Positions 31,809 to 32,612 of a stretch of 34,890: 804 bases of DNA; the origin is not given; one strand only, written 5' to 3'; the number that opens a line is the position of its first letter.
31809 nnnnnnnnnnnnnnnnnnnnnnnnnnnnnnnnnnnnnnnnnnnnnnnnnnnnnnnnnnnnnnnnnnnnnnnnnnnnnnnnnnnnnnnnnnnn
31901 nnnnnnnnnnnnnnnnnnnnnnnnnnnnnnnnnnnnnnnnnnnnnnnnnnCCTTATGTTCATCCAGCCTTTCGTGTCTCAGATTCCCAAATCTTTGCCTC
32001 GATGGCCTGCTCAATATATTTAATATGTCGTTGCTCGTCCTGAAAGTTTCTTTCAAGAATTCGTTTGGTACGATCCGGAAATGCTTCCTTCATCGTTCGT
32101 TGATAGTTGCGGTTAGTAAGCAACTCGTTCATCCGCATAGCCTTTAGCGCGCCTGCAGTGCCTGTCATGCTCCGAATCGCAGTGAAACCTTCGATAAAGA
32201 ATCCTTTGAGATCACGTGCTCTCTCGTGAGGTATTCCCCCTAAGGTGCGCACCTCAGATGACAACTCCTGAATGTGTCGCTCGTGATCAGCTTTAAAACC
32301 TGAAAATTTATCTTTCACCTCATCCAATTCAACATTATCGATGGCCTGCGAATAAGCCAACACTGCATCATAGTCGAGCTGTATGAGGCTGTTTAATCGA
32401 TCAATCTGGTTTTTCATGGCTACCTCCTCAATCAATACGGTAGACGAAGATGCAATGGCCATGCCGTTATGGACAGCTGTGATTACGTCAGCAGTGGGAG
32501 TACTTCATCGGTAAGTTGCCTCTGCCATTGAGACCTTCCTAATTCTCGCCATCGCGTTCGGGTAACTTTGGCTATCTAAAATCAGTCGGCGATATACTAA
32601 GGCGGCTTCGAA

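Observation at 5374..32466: Ten sigma-54 promoter matches, all intergenic and correctly oriented, tie a general-stress-type gene set to RpoN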

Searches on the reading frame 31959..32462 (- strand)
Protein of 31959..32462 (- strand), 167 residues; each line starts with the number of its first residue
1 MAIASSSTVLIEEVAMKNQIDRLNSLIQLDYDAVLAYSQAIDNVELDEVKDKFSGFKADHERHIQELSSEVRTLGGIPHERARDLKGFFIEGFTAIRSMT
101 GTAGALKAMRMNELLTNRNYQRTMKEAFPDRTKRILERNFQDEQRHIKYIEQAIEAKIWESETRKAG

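Call 6: search_protein_families(library=pfam, proteins=[window:31959-32462:-])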
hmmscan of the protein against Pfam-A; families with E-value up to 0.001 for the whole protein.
window:31959-32462:- (167 aa): 3 families
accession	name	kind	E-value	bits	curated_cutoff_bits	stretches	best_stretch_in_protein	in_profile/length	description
PF09537.16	DUF2383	-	6e-17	62.2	30.8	1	20-125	3-110/111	Domain of unknown function (DUF2383)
PF00210.30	Ferritin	-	2.5e-05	24.7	24.5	1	21-155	2-137/142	Ferritin-like domain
PF13668.12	Ferritin_2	-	5.5e-05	23.8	24.7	0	20-155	3-64/138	Ferritin-like domain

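Call 29: search_protein_families(library=ncbifam, max_evalue=0.01, proteins=[window:31959-32417:-])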
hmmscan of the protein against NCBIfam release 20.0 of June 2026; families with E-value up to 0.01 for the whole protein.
window:31959-32417:- (152 aa): 2 families
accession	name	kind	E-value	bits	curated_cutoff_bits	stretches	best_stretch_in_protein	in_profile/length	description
TIGR02284.1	TIGR02284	subfamily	9.8e-09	35.6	44.8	1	5-131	2-131/139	PA2169 family four-helix-bundle protein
NF058679.1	EncB_fam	subfamily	0.00095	19.2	90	0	3-60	20-77/117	encapsulin nanocompartment ferritin-likeEncB family encapsulin nanocompartment ferritin-like cargo protein cargo protein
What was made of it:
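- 31959..32417 (-): ferritin-like four-helix-bundle protein (DUF2383 / PA2169 family). Pfam PF09537, E = 6e-17 (call 6); TIGR02284, E = 9.8e-9 (call 29)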
